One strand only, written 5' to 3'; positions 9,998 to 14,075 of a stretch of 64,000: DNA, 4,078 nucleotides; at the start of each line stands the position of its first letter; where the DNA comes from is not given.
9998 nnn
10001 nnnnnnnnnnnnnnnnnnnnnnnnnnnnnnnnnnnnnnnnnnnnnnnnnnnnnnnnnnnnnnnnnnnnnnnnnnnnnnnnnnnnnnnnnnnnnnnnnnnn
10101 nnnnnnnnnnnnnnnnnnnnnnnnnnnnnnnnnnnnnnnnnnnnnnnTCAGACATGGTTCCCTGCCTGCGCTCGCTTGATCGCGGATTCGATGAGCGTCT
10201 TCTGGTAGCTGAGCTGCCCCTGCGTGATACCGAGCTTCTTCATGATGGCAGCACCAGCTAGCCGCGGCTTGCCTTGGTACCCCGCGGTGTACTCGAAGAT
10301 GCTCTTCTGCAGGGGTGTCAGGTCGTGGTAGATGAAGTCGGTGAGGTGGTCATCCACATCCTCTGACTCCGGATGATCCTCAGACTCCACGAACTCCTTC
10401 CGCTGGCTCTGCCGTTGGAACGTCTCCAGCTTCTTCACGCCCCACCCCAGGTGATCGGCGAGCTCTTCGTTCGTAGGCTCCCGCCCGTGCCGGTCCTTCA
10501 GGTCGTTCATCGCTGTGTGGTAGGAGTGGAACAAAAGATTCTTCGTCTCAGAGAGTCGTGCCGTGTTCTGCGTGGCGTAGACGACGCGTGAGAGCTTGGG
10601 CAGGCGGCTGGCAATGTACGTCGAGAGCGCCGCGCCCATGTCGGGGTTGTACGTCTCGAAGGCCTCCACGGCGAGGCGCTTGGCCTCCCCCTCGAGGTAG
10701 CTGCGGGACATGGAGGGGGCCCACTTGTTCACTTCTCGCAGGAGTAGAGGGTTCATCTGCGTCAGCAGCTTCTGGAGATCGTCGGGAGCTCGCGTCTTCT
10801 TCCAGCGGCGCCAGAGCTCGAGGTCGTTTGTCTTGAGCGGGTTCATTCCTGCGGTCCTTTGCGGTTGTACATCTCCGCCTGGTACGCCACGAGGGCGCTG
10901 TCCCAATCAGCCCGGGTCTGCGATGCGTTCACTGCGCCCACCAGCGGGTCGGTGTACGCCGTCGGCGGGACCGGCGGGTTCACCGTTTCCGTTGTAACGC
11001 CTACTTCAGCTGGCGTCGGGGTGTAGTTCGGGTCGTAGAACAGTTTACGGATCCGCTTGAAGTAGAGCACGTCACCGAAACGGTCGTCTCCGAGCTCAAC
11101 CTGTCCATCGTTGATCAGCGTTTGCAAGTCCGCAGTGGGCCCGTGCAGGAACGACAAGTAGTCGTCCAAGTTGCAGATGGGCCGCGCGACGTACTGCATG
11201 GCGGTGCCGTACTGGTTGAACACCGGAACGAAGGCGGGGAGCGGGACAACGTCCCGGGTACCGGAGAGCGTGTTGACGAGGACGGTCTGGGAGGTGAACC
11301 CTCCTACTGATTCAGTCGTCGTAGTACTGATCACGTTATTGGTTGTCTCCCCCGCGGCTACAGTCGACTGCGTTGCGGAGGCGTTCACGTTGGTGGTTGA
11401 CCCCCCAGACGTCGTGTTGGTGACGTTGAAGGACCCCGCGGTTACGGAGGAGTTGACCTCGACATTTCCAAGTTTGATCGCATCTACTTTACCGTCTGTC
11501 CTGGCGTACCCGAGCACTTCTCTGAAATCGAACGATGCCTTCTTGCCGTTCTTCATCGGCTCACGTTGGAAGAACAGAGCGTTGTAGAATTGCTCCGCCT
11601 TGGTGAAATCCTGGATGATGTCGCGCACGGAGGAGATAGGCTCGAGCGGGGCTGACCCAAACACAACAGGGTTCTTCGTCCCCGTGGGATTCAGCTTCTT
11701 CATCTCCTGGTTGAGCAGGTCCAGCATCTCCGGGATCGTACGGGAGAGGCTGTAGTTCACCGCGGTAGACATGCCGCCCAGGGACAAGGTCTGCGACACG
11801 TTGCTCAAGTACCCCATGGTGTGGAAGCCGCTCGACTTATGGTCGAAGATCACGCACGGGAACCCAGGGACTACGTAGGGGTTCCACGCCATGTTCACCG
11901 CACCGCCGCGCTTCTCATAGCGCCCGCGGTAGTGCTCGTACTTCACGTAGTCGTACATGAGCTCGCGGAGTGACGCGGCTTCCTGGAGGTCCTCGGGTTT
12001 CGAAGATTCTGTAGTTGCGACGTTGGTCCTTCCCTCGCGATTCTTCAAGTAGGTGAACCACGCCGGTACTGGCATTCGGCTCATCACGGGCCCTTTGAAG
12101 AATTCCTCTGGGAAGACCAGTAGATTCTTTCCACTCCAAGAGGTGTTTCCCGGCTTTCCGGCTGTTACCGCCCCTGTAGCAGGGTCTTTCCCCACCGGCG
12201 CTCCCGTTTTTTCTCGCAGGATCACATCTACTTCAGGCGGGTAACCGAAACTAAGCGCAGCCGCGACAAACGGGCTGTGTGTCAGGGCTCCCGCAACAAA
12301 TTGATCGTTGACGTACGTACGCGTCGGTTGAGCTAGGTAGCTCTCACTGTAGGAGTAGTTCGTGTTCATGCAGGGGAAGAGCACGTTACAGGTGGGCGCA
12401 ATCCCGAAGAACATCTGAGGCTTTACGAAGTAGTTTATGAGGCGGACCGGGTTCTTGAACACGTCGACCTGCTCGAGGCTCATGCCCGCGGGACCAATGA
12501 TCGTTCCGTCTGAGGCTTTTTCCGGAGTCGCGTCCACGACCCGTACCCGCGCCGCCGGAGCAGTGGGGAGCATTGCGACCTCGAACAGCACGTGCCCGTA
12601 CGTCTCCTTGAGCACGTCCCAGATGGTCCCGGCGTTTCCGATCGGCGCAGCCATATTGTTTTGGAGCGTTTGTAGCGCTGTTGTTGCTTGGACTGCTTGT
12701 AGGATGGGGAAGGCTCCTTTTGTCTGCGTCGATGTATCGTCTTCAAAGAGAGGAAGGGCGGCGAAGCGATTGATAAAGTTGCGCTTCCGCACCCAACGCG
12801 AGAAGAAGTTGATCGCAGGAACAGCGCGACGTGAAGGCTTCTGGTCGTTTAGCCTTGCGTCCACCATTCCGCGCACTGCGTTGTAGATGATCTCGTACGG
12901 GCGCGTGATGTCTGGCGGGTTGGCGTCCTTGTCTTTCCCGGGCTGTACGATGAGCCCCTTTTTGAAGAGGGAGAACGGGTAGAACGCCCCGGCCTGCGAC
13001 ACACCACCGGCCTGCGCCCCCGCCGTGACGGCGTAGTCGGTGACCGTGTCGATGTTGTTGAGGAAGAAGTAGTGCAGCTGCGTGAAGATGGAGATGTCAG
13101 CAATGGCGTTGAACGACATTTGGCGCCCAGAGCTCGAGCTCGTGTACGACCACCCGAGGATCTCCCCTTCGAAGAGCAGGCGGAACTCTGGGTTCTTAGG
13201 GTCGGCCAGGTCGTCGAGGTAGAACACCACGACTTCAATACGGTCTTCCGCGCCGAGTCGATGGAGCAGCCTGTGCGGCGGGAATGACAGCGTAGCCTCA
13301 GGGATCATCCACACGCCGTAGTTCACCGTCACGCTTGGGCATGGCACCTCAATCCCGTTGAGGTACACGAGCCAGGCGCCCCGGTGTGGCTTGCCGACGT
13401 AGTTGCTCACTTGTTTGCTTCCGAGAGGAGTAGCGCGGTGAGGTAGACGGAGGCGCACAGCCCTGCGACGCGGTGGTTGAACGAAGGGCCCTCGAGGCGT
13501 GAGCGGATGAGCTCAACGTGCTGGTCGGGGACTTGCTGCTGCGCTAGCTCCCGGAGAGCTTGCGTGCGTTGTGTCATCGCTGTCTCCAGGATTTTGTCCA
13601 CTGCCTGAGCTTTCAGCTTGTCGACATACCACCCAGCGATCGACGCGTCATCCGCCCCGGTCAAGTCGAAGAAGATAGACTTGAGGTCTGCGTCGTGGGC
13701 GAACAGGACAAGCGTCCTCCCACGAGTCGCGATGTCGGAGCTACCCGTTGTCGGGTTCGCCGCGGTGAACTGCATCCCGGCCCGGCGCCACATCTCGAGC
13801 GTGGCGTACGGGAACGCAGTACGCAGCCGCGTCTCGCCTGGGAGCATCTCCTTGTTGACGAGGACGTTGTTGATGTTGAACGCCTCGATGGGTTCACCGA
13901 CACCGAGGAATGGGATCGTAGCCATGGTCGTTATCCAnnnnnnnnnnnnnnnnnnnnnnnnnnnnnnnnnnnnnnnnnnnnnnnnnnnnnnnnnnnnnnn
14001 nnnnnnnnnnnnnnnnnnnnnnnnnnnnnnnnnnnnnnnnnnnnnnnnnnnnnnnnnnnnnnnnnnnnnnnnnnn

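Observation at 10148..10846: Sigma-70-like factor embedded inside the tail/baseplate operon and translationally coupled (ATGA) to the 871-aa hub protein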

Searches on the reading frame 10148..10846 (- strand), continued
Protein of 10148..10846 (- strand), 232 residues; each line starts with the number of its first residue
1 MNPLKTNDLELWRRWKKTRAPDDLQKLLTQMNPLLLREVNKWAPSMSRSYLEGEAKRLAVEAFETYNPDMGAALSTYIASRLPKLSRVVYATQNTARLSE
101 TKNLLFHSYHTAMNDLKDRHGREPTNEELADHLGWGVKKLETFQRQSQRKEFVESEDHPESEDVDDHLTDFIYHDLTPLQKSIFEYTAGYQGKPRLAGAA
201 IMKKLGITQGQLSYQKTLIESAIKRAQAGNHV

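Call 96: search_protein_families(library=pfam, proteins=[P0265, P0280, P0284, P0291, P0355, P0374, P0250, P0276, P0254, P0244], max_evalue=0.01)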
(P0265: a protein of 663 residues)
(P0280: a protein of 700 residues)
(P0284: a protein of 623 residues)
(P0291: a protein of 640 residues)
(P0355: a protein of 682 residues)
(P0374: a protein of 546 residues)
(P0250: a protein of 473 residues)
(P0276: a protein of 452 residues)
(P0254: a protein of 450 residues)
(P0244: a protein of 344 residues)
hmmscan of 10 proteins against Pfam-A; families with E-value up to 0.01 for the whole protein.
P0265 (663 aa): 2 families
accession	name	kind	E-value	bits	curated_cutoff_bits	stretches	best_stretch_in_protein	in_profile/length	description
PF00293.34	NUDIX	-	2.5e-09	37.7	21.1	1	39-101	2-68/134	NUDIX domain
PF04539.22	Sigma70_r3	-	1.6e-05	25.4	25.3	1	536-574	4-42/78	Sigma-70 region 3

P0280 (700 aa): 6 families
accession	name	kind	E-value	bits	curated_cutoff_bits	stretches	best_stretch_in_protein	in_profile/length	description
PF04539.22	Sigma70_r3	-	6.4e-08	33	25.3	1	570-604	6-40/78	Sigma-70 region 3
PF08445.16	FR47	-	1.4e-05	25.4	22.1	1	379-429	23-77/86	FR47-like protein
PF13560.12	HTH_31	-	0.0029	18.3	27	0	588-609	18-39/64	Helix-turn-helix domain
PF00583.31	Acetyltransf_1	-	0.003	18.3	20.7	1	359-429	38-116/116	Acetyltransferase (GNAT) family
PF13508.13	Acetyltransf_7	-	0.0038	18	27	1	358-430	8-83/84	Acetyltransferase (GNAT) domain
PF13673.13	Acetyltransf_10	-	0.0041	17.5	23.6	1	358-440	35-118/128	Acetyltransferase (GNAT) domain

P0284 (623 aa): 1 family
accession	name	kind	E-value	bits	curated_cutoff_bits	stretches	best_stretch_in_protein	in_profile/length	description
PF04539.22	Sigma70_r3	-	2.7e-07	31.1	25.3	1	499-530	9-40/78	Sigma-70 region 3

P0291 (640 aa): 1 family
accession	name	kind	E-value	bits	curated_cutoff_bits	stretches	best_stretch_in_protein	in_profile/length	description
PF04539.22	Sigma70_r3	-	2.7e-06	27.8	25.3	1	514-548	8-42/78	Sigma-70 region 3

P0355 (682 aa): 4 families
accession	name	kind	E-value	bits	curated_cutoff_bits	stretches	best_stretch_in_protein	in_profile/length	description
PF13298.12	LigD_N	-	8.6e-12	45.6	31.1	1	29-97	1-69/107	DNA Ligase D 3'-phosphoesterase domain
PF01068.26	DNA_ligase_A_M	-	1.1e-06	29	26.2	1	166-297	23-150/204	ATP dependent DNA ligase domain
PF00196.25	GerE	-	0.00032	20.7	23.5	1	643-669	18-44/57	Bacterial regulatory proteins, luxR family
PF13412.12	HTH_24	-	0.00066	19.6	21.9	1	641-662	16-37/48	Winged helix-turn-helix DNA-binding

P0374 (546 aa): 0 families

P0250 (473 aa): 1 family
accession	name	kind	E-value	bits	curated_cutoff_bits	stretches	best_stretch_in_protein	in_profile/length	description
PF04539.22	Sigma70_r3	-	0.00015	22.3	25.3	1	344-378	6-40/78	Sigma-70 region 3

P0276 (452 aa): 3 families
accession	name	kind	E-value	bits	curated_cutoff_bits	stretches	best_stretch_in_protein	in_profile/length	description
PF04539.22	Sigma70_r3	-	1.8e-06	28.4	25.3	1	328-368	4-44/78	Sigma-70 region 3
PF00583.31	Acetyltransf_1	-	0.0023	18.7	20.7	1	100-173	34-115/116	Acetyltransferase (GNAT) family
PF13508.13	Acetyltransf_7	-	0.003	18.4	27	1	103-148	9-53/84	Acetyltransferase (GNAT) domain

P0254 (450 aa): 3 families
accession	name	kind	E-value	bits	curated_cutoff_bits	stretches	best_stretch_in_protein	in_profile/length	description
PF04539.22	Sigma70_r3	-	7.4e-07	29.6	25.3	1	333-377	13-57/78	Sigma-70 region 3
PF13412.12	HTH_24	-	0.00016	21.6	21.9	0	419-444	18-43/48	Winged helix-turn-helix DNA-binding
PF13404.12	HTH_AsnC-type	-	0.0009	19.5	27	0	419-442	18-41/42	AsnC-type helix-turn-helix domain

P0244 (344 aa): 1 family
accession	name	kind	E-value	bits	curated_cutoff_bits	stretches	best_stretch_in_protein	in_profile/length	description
PF04539.22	Sigma70_r3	-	0.00031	21.2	25.3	1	217-253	6-42/78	Sigma-70 region 3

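Call 97: find_encoding_contigs(protein=P0280, flank=8000, max_places=2)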
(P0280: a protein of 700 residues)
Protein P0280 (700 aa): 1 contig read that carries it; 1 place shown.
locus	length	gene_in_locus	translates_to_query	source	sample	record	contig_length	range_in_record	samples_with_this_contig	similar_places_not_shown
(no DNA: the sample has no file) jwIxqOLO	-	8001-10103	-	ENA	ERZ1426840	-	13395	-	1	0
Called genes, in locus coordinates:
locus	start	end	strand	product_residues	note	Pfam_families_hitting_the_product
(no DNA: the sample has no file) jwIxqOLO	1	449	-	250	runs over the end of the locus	-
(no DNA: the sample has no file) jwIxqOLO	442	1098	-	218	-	-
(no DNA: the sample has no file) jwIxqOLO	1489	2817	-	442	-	PF22769:DCD, PF00692:dUTPase (faint), PF00929:RNase_T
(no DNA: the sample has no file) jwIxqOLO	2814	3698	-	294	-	-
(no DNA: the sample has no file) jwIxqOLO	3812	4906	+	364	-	-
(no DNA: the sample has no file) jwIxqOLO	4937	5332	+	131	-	-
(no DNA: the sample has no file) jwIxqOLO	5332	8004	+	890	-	-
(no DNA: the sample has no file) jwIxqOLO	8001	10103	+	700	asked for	PF08445:FR47 (faint), PF04539:Sigma70_r3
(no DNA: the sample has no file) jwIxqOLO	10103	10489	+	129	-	?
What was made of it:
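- Closest known: T6SS and contractile-injection cargo encoded directly downstream of vgrG. Same: In relatives the slot holds enzymatic fusions: NUDIX, GNAT and ligase (calls 96, 97).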

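Call 98: find_encoding_contigs(protein=P0355, flank=8000, max_places=2)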
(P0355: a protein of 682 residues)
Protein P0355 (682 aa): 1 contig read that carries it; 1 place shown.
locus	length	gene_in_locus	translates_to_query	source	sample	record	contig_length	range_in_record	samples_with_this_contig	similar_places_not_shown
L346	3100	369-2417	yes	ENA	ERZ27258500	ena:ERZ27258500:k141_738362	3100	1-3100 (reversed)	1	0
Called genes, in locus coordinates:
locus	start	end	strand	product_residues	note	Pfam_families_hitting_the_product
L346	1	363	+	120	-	?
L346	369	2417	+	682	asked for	PF13298:LigD_N, PF01068:DNA_ligase_A_M (weak)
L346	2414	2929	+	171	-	PF00565:SNase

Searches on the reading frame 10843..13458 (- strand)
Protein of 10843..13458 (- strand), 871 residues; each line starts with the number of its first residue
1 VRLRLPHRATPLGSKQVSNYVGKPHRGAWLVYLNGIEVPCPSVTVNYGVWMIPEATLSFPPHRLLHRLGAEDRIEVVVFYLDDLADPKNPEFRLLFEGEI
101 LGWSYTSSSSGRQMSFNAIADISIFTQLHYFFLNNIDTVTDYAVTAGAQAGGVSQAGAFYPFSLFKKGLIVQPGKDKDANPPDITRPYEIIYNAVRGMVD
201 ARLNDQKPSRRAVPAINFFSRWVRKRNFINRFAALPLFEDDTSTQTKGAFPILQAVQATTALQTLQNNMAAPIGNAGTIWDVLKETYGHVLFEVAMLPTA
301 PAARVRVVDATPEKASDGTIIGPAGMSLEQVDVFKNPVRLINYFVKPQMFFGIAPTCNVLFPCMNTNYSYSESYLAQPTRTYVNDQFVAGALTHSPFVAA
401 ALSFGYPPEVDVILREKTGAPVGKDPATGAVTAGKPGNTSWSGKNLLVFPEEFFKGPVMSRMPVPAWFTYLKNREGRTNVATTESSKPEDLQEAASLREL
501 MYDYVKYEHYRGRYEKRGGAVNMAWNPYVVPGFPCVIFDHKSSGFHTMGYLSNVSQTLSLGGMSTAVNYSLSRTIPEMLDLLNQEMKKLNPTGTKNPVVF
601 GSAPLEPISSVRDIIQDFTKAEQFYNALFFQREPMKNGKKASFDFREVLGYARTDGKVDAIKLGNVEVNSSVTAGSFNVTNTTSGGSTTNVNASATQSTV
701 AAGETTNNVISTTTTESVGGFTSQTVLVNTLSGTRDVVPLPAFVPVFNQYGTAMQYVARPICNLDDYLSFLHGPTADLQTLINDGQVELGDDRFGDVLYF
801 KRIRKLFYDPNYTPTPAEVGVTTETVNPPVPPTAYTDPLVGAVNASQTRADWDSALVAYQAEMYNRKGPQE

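Call 3: search_protein_families(library=pfam, proteins=[window:10843-13458:-], max_evalue=1)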
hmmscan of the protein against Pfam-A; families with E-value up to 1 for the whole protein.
window:10843-13458:- (871 aa): 0 families

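Call 4: search_protein_families(library=phrogs, proteins=[window:10843-13458:-], max_evalue=0.01)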
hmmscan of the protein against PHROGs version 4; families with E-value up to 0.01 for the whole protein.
window:10843-13458:- (871 aa): 0 families

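Call 75: search_solved_structures(query=window:10843-13458:-, max_evalue=1)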
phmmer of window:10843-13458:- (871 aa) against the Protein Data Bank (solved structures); distinct sequences matched with E-value up to 1: 0.

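Call 99: find_homologous_proteins(query=window:10843-13410:-, max_evalue=0.00001)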
Query window:10843-13410:- (855 aa): 215 proteins with E <= 0.00001 among 8000 candidates; the best 120 are listed.
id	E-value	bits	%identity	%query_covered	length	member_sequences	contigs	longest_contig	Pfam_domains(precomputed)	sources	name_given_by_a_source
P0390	0.0e+0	1967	100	100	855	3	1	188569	-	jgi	jgi:hypothetical protein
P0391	0.0e+0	1534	78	100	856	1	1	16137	-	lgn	-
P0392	0.0e+0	1453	75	100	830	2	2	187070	-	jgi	-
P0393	0.0e+0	1321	68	100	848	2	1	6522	-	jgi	jgi:hypothetical protein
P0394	0.0e+0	1312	68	100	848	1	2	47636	-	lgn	-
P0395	0.0e+0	1138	62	100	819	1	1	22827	-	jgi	jgi:hypothetical protein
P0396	0.0e+0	1135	64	97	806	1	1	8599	-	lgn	-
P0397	0.0e+0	1135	61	100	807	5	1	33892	-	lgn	-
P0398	0.0e+0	1129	61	100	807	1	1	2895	-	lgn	-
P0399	0.0e+0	1123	61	100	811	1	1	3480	-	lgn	-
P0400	0.0e+0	1123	60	100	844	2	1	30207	-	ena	-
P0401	0.0e+0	1117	60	100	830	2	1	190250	-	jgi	jgi:hypothetical protein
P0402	0.0e+0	1112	60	100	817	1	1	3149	-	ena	-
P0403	0.0e+0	1109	60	100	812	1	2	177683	-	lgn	-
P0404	0.0e+0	1092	58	100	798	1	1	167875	-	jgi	jgi:hypothetical protein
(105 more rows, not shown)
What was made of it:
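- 10843..13458 (-): Baseplate central hub / spike protein (gp27/VgrG/Mu gp44 fold). 871 aa from the GTG start, or 855 aa from the ATG at 13410. Some homologues carry Glyco_hydro_19 (call 99).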

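Call 102: find_encoding_contigs(protein=P0390, flank=2000, max_places=2)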
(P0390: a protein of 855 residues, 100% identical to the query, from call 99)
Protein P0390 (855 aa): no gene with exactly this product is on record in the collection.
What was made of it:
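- Tried and rejected: Look-up of the 100%-identical hub protein's contig (JGI, 188,569 bp): not on record (call 102).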

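Call 112: predict_structure(alignment_id=A6)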
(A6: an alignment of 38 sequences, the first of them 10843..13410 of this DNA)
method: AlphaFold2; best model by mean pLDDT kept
length: 855 residues; sequences in the alignment: 38
mean_pLDDT: 77.0   pTM: 0.80
mean pLDDT of the five models: 77.0, 75.8, 75.6, 72.4, 67.8
residues with pLDDT >= 90: 292; 70-90: 277; 50-70: 202; < 50: 84
segments of 3 or more residues with pLDDT < 50: 1-3, 118-142, 154-162, 228-233, 248-257, 294-297, 369-383, 680-682
pLDDT, mean of each block of 10 residues (from residue 1): 52 93 95 95 90 84 94 94 92 90 90 56 39 36 58 51 61 79 63 64 77 88 64 60 53 48 80 83 92 56 86 78 91 94 95 90 68 43 54 67 66 69 55 62 71 66 53 73 80 90 95 96 80 96 93 95 92 74 90 88 95 92 92 91 91 62 62 53 55 67 64 89 93 93 94 85 89 86 92 86 79 78 75 88 87 50
secondary structure, 60 per line:
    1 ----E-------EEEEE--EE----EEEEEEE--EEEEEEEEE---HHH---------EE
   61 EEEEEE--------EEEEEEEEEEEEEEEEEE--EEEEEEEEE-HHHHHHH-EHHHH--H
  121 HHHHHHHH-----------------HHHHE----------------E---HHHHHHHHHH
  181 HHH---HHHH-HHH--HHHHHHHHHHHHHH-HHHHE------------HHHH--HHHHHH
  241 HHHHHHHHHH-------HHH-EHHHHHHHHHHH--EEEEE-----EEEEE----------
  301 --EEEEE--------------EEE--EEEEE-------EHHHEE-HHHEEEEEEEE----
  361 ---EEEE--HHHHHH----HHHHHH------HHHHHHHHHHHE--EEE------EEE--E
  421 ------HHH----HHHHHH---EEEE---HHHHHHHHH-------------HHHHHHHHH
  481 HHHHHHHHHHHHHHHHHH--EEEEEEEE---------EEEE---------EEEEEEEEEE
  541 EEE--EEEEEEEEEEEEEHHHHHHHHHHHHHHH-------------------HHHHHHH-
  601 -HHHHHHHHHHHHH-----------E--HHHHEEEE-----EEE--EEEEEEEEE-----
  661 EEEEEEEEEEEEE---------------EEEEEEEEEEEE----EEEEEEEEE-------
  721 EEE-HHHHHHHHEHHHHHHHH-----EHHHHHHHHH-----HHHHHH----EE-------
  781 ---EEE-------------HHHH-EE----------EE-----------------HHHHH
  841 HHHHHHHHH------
elements in order (helices of 4 or more, strands of 3 or more residues): E13-17 E26-32 E35-43 E59-66 E75-92 E95-103 H105-111 H114-117 H120-128 H146-149 H171-183 H187-190 H197-210 H212-215 H229-232 H235-250 H263-273 E276-280 E286-290 E303-307 E322-324 E327-331 E349-356 E364-367 H370-375 H380-385 H392-402 E406-408 E415-417 H434-439 E443-446 H450-458 H472-498 E501-508 E518-521 E531-543 E546-558 H559-573 H593-599 H602-614 H629-632 E633-636 E642-644 E647-655 E661-673 E689-700 E705-713 E721-723 H725-732 H734-741 H748-756 H762-767 E784-786 H800-803 H836-849
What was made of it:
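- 10843..13458 (-): AlphaFold2 pLDDT 77, pTM 0.80 (call 112).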

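Call 114: fold_search(model_id=the predicted structure, library=pdb)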
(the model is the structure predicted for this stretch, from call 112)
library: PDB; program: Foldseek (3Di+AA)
matches with E <= 10: 870; with E <= 0.001: 43
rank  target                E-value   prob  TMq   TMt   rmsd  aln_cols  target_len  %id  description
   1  9euf_E                2.1e-11  1.00  0.30  0.34  19.3       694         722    9  Cryo-EM structure of Staphylococcus aureus bacteriophage phi812 baseplate in the pre-contraction state - complete (released 2025-04-09)
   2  9eug_E                3.1e-11  1.00  0.30  0.42  18.6       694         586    9  Cryo-EM structure of Staphylococcus aureus bacteriophage phi812 baseplate in the pre-contraction state - core, wedge m (released 2025-04-09)
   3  9gtr_q                1.1e-10  1.00  0.27  0.35  10.1       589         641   10  Cryo-EM structure of a contractile injection system in Streptomyces coelicolor, the baseplate complex in extended stat (released 2025-06-18)
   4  7b5h_AJ               1.5e-10  1.00  0.26  0.36  11.1       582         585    9  Cryo-EM structure of the contractile injection system base plate from Anabaena PCC7120 (released 2022-02-23)
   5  7aef_q                6.2e-10  1.00  0.26  0.37  10.9       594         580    9  Cryo-EM structure of an extracellular contractile injection system in marine bacterium Algoriphagus machipongonensis,  (released 2022-02-23)
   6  9qgm_8A               2.6e-08  1.00  0.24  0.37  10.5       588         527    9  Cryo-EM structure of the PlPVC1 central spike, 3-fold symmetrized (C3), in extended state (released 2025-10-29)
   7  3d37_B                7.6e-08  1.00  0.24  0.59   8.6       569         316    8  The crystal structure of the tail protein from Neisseria meningitidis MC58 (released 2008-07-08)
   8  6j0m_A                1.1e-07  1.00  0.24  0.37  10.3       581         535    9  Cryo-EM Structure of an Extracellular Contractile Injection System, PVC baseplate in extended state (reconstructed wit (released 2019-04-10)
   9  3d37_A                1.3e-07  1.00  0.24  0.55   9.3       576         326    8  The crystal structure of the tail protein from Neisseria meningitidis MC58 (released 2008-07-08)
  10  8gra_G                2.7e-07  1.00  0.22  0.29  14.2       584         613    7  Structure of Type VI secretion system cargo delivery vehicle Hcp-VgrG-PAAR (released 2023-07-12)
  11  9d93_Oa               4.4e-07  1.00  0.27  0.36  15.1       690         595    8  Mycobacteriophage Bxb1 tail tip - Composite map and model (released 2024-09-25)
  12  2z6b_D                5.5e-07  1.00  0.23  0.46  11.7       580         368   10  Crystal Structure Analysis of (gp27-gp5)3 conjugated with Fe(III) protoporphyrin (released 2008-04-15)
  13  9ki1_G                6.1e-07  1.00  0.25  0.52  11.5       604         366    8  Baseplate structure of Escherichia phage Mu (released 2025-02-12)
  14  8v3w_H                6.4e-07  1.00  0.24  0.35  10.1       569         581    9  CryoEM Structure of Diffocin - precontracted - Baseplate - focused refinement on triplex region (released 2024-08-28)
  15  9jg9_G                7.5e-07  1.00  0.21  0.30  13.6       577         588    6  Structure of the BtpeA effector and BtaeB effector bound to the VgrG spike from the Type VI secretion system (released 2025-09-10)
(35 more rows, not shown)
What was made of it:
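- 10843..13458 (-): Foldseek: phi812 baseplate hub 2e-11, CIS spikes, T4 gp27, Mu gp44, VgrG (call 114).
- On Baseplate central hub (gp27/VgrG/Mu gp44), for the upstream neighbour: Foldseek: 2e-11 to the phi812 baseplate hub, and 43 matches at E<=1e-3, almost all of them hubs, spikes or VgrG (call 114).
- Closest known: T6SS and contractile-injection cargo encoded directly downstream of vgrG. Same: The gene lies immediately after a VgrG/gp27-fold hub gene (call 114).
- Checked: Its AlphaFold2 model (pLDDT 77, pTM 0.80) matches baseplate central hubs and spikes: phi812 hub 2e-11, CIS spikes, T4 gp27, Mu gp44, VgrG (calls 112, 114).
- It is encoded directly after a VgrG-like hub (call 114).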

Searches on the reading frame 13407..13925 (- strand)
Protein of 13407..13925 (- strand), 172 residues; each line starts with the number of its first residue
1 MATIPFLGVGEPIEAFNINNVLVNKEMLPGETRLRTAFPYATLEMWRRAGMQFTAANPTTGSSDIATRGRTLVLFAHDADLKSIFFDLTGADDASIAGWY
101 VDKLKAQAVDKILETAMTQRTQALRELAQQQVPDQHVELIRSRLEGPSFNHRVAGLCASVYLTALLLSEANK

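Call 3: search_protein_families(library=pfam, proteins=[window:13407-13925:-], max_evalue=1)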
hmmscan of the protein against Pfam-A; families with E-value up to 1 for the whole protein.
window:13407-13925:- (172 aa): 2 families
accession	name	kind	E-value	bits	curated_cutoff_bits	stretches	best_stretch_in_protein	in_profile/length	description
PF11121.13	DUF2639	-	0.026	15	27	1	98-112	6-20/38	Protein of unknown function (DUF2639)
PF08125.19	Mannitol_dh_C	-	0.16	11.9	30.7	1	103-157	35-89/190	Mannitol dehydrogenase C-terminal domain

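Call 4: search_protein_families(library=phrogs, proteins=[window:13407-13925:-], max_evalue=0.01)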
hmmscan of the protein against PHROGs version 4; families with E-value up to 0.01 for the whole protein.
window:13407-13925:- (172 aa): 0 families
